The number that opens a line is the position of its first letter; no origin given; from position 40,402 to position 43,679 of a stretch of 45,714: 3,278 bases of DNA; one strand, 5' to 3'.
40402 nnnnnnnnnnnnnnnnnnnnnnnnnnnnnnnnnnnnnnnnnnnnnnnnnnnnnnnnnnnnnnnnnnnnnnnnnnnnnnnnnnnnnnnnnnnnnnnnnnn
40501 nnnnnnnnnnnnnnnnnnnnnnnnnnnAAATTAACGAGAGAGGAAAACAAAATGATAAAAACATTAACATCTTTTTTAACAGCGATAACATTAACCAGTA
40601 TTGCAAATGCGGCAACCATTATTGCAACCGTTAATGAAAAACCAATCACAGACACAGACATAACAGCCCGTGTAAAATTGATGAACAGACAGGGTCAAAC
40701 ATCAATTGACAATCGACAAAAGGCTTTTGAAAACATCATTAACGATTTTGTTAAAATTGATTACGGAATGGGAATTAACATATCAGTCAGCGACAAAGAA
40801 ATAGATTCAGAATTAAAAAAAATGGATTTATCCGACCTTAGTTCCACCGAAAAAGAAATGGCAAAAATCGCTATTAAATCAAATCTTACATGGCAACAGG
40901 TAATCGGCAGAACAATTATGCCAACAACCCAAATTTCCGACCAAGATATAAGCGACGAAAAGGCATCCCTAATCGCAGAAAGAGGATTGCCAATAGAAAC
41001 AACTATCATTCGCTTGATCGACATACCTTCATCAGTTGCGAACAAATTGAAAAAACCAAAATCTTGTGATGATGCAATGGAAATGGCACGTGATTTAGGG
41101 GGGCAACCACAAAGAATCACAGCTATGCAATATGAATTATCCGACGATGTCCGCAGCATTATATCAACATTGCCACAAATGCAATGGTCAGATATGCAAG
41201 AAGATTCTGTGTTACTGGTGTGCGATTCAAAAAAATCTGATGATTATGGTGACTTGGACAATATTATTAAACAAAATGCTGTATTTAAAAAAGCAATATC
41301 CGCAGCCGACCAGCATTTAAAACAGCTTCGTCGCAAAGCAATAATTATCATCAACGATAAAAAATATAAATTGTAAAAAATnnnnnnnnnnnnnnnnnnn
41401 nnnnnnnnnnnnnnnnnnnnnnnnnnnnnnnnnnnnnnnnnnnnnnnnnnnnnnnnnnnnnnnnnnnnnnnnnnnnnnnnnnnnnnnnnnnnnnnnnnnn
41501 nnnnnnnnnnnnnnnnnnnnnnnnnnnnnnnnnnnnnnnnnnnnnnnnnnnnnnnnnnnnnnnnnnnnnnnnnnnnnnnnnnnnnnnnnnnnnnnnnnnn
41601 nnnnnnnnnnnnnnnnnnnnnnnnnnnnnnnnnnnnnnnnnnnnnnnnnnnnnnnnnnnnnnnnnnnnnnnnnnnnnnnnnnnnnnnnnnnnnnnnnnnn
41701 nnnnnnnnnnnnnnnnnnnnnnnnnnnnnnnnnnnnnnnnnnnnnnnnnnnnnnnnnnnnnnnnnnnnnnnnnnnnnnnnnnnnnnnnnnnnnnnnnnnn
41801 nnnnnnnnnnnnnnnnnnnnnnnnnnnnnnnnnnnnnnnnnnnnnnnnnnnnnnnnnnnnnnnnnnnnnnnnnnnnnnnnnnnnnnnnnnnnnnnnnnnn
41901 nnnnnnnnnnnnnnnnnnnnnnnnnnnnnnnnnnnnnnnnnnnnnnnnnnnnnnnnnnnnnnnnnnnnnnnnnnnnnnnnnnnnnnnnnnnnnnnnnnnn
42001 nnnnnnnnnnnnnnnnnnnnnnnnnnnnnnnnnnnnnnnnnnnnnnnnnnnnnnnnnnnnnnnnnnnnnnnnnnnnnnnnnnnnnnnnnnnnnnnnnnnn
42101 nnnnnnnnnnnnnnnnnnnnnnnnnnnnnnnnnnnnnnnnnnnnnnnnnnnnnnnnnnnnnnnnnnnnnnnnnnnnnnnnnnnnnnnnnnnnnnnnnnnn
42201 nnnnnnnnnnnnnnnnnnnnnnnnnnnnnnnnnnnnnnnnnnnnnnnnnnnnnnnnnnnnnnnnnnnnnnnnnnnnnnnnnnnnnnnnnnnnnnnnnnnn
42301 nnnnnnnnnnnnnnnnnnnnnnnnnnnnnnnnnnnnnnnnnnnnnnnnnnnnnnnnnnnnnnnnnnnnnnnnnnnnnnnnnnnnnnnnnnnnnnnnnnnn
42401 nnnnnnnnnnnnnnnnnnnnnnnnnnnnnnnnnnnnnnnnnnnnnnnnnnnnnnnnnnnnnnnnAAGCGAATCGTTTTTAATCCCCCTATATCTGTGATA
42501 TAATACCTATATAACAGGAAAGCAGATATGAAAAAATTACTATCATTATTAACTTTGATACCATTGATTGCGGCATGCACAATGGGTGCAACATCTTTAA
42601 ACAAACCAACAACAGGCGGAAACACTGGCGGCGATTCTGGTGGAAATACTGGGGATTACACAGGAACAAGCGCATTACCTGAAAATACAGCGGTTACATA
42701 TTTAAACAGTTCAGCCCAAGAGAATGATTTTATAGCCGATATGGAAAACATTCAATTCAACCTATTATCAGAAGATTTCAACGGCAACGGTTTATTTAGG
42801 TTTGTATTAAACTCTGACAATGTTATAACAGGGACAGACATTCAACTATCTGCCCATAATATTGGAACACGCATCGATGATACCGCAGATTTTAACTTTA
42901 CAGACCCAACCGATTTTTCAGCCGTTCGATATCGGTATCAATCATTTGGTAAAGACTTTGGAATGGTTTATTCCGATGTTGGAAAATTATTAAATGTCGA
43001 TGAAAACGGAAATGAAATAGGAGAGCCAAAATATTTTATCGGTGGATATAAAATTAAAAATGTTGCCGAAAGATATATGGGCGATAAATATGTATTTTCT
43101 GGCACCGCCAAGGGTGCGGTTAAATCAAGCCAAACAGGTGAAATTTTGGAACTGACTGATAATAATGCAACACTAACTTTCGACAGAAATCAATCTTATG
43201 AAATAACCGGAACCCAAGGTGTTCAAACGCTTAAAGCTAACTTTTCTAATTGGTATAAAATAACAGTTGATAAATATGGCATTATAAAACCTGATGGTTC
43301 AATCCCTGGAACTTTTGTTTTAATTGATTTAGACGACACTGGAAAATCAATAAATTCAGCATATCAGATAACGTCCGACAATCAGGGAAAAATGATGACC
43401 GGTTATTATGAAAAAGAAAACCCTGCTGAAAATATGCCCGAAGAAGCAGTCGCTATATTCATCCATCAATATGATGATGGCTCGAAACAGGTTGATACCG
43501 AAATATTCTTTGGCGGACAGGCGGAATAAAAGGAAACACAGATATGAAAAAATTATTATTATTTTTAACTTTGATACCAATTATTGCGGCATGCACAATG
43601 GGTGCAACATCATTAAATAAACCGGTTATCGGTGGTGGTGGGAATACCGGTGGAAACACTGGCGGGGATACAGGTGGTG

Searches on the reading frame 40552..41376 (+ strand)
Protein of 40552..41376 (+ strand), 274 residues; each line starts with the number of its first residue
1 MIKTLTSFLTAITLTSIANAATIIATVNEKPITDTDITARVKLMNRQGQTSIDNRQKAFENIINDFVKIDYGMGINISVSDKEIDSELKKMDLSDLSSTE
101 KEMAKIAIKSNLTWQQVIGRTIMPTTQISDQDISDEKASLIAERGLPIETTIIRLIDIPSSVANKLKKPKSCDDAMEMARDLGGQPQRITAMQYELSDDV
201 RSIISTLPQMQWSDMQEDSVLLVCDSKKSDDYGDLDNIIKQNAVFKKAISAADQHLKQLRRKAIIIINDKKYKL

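Call 44: search_protein_families(library=pfam, proteins=[window:40552-41376:+], max_evalue=0.01)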
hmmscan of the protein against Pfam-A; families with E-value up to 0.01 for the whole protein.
window:40552-41376:+ (274 aa): 1 family
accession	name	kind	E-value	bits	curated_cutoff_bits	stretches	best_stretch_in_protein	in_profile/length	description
PF13624.11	SurA_N_3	-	0.0021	18.3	27.2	1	21-92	38-121/162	SurA-like N-terminal domain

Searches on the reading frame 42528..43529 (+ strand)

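Call 44: search_protein_families(library=pfam, proteins=[window:42528-43529:+], max_evalue=0.01)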
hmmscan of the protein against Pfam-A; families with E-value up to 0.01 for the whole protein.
window:42528-43529:+ (333 aa): 1 family
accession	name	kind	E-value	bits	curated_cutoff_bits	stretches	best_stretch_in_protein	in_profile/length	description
PF22819.2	TcaA_5th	-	0.0035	18.1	23.6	0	187-251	44-107/115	TcaA protein NTF2-like domain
